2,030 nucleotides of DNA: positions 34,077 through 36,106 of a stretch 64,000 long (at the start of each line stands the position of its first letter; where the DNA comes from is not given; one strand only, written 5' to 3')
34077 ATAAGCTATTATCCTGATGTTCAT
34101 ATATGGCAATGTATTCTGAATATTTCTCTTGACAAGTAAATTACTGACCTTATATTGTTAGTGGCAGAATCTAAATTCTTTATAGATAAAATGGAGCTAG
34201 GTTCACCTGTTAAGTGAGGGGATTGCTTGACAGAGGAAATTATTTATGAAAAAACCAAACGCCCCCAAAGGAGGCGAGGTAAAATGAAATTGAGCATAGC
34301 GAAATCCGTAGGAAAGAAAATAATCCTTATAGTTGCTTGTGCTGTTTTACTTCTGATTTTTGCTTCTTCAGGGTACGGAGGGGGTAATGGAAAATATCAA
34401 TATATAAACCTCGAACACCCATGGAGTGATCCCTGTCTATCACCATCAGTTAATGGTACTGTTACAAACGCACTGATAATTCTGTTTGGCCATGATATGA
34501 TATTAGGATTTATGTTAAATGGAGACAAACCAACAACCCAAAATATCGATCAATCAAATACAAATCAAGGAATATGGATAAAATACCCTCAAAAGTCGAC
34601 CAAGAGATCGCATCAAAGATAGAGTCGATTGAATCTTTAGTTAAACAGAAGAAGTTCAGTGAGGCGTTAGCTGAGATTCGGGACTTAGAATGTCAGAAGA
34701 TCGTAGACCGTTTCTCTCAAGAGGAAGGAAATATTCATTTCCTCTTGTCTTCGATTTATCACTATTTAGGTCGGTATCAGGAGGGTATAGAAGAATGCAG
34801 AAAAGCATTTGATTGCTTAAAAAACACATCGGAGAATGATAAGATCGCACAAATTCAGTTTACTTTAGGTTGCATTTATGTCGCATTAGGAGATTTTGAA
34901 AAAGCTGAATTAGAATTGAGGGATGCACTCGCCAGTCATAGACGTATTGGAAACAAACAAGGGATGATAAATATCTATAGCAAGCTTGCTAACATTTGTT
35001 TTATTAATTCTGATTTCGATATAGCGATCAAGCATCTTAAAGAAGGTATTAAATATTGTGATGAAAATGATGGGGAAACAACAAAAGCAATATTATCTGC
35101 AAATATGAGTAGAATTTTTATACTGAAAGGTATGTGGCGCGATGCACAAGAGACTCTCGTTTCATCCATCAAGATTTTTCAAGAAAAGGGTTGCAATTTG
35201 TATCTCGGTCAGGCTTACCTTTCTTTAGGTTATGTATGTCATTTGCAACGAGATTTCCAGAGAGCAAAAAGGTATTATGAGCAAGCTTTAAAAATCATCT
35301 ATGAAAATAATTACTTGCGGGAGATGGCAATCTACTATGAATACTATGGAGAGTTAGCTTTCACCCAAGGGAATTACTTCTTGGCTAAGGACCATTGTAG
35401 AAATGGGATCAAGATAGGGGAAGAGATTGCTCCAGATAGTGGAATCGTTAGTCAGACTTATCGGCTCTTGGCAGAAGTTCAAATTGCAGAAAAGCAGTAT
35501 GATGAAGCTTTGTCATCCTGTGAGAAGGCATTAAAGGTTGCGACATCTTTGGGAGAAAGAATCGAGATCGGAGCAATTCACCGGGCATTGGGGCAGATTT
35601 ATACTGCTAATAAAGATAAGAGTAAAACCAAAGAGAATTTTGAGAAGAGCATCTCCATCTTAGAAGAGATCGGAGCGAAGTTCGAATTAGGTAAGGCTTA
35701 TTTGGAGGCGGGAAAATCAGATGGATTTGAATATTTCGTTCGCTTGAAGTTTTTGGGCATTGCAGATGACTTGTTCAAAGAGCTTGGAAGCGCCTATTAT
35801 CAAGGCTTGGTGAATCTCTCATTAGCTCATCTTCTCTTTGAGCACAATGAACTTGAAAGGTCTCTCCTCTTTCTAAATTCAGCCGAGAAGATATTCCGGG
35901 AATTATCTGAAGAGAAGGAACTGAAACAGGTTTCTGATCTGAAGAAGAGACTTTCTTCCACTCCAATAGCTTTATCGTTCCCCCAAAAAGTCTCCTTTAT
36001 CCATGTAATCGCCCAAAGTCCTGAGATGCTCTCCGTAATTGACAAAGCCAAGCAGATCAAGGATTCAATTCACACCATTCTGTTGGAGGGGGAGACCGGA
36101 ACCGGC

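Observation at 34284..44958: Candidate sigma54-controlled envelope module: TPR-sensor bEBP, three tandem secreted PD40 propeller paralogs with private promoters, and Amidase_3 genes (one truncated, one giant T9SS cargo)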

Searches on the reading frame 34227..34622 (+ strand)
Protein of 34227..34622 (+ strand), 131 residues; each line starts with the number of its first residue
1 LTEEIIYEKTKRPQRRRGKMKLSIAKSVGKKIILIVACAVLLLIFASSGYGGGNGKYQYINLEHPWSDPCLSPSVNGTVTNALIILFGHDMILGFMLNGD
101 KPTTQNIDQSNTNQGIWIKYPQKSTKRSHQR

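Call 4: search_protein_families(library=pfam, proteins=[window:34227-34622:+], max_evalue=0.01)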
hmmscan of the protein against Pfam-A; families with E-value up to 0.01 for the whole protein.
window:34227-34622:+ (131 aa): 0 families

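Call 88: search_protein_families(library=pfam, proteins=[window:34284-34622:+], max_evalue=1)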
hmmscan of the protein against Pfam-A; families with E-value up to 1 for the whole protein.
window:34284-34622:+ (112 aa): 2 families
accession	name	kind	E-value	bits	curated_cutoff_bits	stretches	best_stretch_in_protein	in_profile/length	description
PF00520.37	Ion_trans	-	0.13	11.8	25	1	4-68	121-182/241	Ion transport protein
PF13786.12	DUF4179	-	0.18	12.7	30.1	0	11-30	7-24/94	Domain of unknown function (DUF4179)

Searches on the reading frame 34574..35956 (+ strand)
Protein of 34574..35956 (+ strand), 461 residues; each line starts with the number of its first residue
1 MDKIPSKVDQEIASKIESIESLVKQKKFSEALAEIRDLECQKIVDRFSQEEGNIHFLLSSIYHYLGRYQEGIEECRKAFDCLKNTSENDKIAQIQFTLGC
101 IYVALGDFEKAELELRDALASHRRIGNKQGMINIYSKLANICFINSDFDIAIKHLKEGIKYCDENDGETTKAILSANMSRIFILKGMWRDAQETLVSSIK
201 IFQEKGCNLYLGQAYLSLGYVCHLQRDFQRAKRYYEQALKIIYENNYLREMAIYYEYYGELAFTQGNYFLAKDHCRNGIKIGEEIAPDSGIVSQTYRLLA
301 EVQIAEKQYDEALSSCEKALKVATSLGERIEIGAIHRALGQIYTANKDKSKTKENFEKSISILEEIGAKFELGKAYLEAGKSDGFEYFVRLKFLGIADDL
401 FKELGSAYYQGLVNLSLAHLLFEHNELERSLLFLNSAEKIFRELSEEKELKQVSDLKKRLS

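Call 78: find_homologous_proteins(query=window:34574-35956:+, max_evalue=1e-10)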
Query seq(461 aa) (461 aa): 157 proteins with E <= 1e-10 among 8000 candidates; the best 120 are listed.
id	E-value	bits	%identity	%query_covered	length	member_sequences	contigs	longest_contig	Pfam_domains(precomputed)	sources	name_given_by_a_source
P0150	1.6e-297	1004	100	100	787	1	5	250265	PF09976.16,PF13176.13,PF13428.13,PF14532.13,PF07728.21,PF13374.13,PF14559.13,PF00158.33,PF17874.8,PF25601.2,PF02954.26,PF00515.35,PF13424.13,PF13432.13,PF13181.13,PF07719.24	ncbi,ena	-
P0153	1.9e-193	662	67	100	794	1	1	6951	PF10602.16,PF13176.13,PF24885.2,PF13428.13,PF14532.13,PF07728.21,PF13374.13,PF00158.33,PF17874.8,PF25601.2,PF02954.26,PF00515.35,PF18024.8,PF13424.13,PF14938.13,PF13432.13,PF13181.13,PF07719.24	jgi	-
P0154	3.3e-189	648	66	99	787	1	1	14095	PF10602.16,PF09976.16,PF13176.13,PF13428.13,PF14532.13,PF07728.21,PF13374.13,PF14559.13,PF10516.16,PF00158.33,PF17874.8,PF25601.2,PF02954.26,PF00515.35,PF18024.8,PF13424.13,PF13432.13,PF13181.13,PF07719.24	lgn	-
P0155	2.0e-184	632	65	100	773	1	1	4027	PF10602.16,PF13176.13,PF24885.2,PF13428.13,PF14532.13,PF13374.13,PF14559.13,PF00158.33,PF17874.8,PF25601.2,PF02954.26,PF00515.35,PF13424.13,PF14938.13,PF13432.13,PF13181.13,PF07719.24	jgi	jgi:transcriptional regulator with PAS, ATPase and Fis domain/Tfp pilus assembly protein PilF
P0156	1.2e-177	609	64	100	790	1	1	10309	PF10602.16,PF09976.16,PF13176.13,PF24885.2,PF13428.13,PF14532.13,PF07728.21,PF13374.13,PF14559.13,PF00158.33,PF17874.8,PF25601.2,PF02954.26,PF00515.35,PF13424.13,PF14938.13,PF13432.13,PF13181.13,PF07719.24,PF13174.13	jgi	jgi:transcriptional regulator with PAS, ATPase and Fis domain/Tfp pilus assembly protein PilF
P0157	1.6e-176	606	64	100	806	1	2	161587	PF10602.16,PF13176.13,PF13428.13,PF14532.13,PF07728.21,PF13374.13,PF00158.33,PF17874.8,PF25601.2,PF02954.26,PF00515.35,PF13424.13,PF13432.13,PF13181.13,PF07719.24,PF13174.13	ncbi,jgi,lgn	-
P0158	3.9e-176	604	64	97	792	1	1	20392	PF13176.13,PF13428.13,PF14532.13,PF07728.21,PF13374.13,PF00158.33,PF17874.8,PF25601.2,PF02954.26,PF00515.35,PF13424.13,PF28559.1,PF14938.13,PF13181.13,PF07719.24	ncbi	ncbi:MAG: sigma 54-interacting transcriptional regulator [Candidatus Zixiibacteriota bacterium]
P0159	4.4e-174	598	64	100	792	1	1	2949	PF10602.16,PF13176.13,PF13428.13,PF14532.13,PF07728.21,PF13374.13,PF14559.13,PF00158.33,PF17874.8,PF25601.2,PF02954.26,PF00515.35,PF13424.13,PF14938.13,PF13432.13,PF13181.13,PF07719.24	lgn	-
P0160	1.0e-173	597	62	100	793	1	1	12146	PF10602.16,PF25063.1,PF09976.16,PF13176.13,PF24885.2,PF13428.13,PF14532.13,PF07728.21,PF13374.13,PF14559.13,PF00158.33,PF17874.8,PF25601.2,PF02954.26,PF00515.35,PF22860.3,PF13424.13,PF14938.13,PF13432.13,PF13181.13,PF07719.24,PF13174.13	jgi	jgi:DNA-binding NtrC family response regulator/Tfp pilus assembly protein PilF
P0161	6.0e-172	591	62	98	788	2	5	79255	PF10602.16,PF13176.13,PF14532.13,PF07728.21,PF13374.13,PF00158.33,PF17874.8,PF25601.2,PF02954.26,PF00515.35,PF13424.13,PF28559.1,PF13432.13,PF13181.13,PF07719.24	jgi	-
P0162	7.7e-164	564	60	100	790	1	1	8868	PF10602.16,PF25063.1,PF09976.16,PF13176.13,PF24885.2,PF13428.13,PF14532.13,PF07728.21,PF13374.13,PF10516.16,PF00158.33,PF17874.8,PF25601.2,PF02954.26,PF00515.35,PF13424.13,PF14938.13,PF13432.13,PF13181.13,PF07719.24,PF13174.13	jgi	jgi:transcriptional regulator with PAS, ATPase and Fis domain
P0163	1.5e-162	560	59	98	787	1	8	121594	PF09976.16,PF25058.2,PF13176.13,PF13428.13,PF14532.13,PF13374.13,PF00158.33,PF17874.8,PF25601.2,PF02954.26,PF00515.35,PF13424.13,PF13181.13,PF07719.24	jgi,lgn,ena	-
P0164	9.9e-159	547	61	97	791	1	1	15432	PF13176.13,PF13428.13,PF14532.13,PF07728.21,PF13374.13,PF00158.33,PF17874.8,PF25601.2,PF02954.26,PF00515.35,PF13424.13,PF13432.13,PF13181.13,PF07719.24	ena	-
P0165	1.5e-157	543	60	98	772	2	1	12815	PF13176.13,PF13428.13,PF14532.13,PF07728.21,PF13374.13,PF00158.33,PF17874.8,PF25601.2,PF02954.26,PF00515.35,PF13424.13,PF13432.13,PF13181.13,PF07719.24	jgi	jgi:transcriptional regulator with PAS, ATPase and Fis domain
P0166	1.2e-154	534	57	98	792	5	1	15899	PF13176.13,PF13428.13,PF14532.13,PF07728.21,PF13374.13,PF00158.33,PF17874.8,PF25601.2,PF02954.26,PF00515.35,PF13424.13,PF13181.13,PF07719.24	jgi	-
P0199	1.9e-124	434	50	98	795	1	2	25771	PF13176.13,PF14532.13,PF07728.21,PF13374.13,PF00158.33,PF17874.8,PF25601.2,PF02954.26,PF00515.35,PF13424.13,PF13181.13,PF07719.24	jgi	jgi:transcriptional regulator with PAS, ATPase and Fis domain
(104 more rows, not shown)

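Call 79: find_encoding_contigs(protein=P0199, flank=9000, max_places=1)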
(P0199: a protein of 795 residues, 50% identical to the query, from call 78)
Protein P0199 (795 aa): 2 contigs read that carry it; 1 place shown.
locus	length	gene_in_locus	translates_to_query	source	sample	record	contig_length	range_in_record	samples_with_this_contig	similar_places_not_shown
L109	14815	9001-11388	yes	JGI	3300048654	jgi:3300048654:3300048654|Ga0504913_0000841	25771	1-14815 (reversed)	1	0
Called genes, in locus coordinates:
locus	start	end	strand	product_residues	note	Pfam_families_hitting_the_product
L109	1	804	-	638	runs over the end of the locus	PF00884:Sulfatase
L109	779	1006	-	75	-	-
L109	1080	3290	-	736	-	PF01578:Cytochrom_C_asm, PF16327:CcmF_C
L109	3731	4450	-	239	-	PF10502:Peptidase_S26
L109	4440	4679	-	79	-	-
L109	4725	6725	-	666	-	PF02085:Cytochrom_CIII (faint), PF09699:Paired_CXXCH_1 (faint), PF14522:Cytochrome_C7 (faint), PF14537:Cytochrom_c3_2 (faint), PF22678:Cytochrom_c_NrfB-like (faint), PF01292:Ni_hydr_CYTB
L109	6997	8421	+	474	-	PF00155:Aminotran_1_2 (weak), PF00266:Aminotran_5, PF01212:Beta_elim_lyase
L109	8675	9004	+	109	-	-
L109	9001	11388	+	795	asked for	PF13424:TPR_12 (weak), PF17874:TPR_MalT (weak), PF13424:TPR_12, PF17874:TPR_MalT, PF00158:Sigma54_activat, PF14532:Sigma54_activ_2, PF25601:AAA_lid_14, PF02954:HTH_8, +7 more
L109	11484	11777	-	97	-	-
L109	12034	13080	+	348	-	PF26550:Tricorn_2nd (faint), PF07676:PD40 (faint), PF26549:Tricorn_N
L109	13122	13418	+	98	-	PF01520:Amidase_3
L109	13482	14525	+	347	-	PF00930:DPPIV_N (faint), PF07676:PD40 (faint), PF26549:Tricorn_N (faint)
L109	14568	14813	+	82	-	?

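Call 80: find_encoding_contigs(protein=P0161, flank=9000, max_places=1)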
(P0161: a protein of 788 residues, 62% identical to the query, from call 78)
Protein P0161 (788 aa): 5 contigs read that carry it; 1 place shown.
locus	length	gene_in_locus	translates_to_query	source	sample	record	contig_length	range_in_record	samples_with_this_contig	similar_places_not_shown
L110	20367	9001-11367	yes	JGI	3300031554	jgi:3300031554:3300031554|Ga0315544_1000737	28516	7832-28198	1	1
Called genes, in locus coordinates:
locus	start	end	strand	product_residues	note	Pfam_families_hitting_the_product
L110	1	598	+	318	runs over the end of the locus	PF08450:SGL (faint), PF25021:TEN_NHL (faint), PF01436:NHL (faint), PF17170:DUF5128 (faint)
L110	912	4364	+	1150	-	-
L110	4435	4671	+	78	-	-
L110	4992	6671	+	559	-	PF07244:POTRA, PF03865:ShlB (faint), PF01103:Omp85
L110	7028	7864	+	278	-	PF01040:UbiA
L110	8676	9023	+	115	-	-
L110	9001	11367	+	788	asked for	PF13424:TPR_12 (weak), PF13424:TPR_12 (weak), PF17874:TPR_MalT, PF13424:TPR_12, PF00158:Sigma54_activat, PF14532:Sigma54_activ_2, PF25601:AAA_lid_14, PF02954:HTH_8, +9 more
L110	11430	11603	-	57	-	-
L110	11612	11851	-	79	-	-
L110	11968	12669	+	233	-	PF13505:OMP_b-brl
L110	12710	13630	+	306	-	PF00930:DPPIV_N (faint), PF07676:PD40 (faint), PF26550:Tricorn_2nd (faint), PF26549:Tricorn_N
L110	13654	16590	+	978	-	PF00082:Peptidase_S8, PF13585:CHU_C (faint), PF13860:FlgD_ig, PF18962:Por_Secre_tail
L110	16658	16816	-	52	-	-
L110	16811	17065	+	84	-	-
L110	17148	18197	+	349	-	PF26550:Tricorn_2nd (faint), PF00930:DPPIV_N (faint), PF07676:PD40 (faint), PF26549:Tricorn_N (faint)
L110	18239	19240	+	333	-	PF01520:Amidase_3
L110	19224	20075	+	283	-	-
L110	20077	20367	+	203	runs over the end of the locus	?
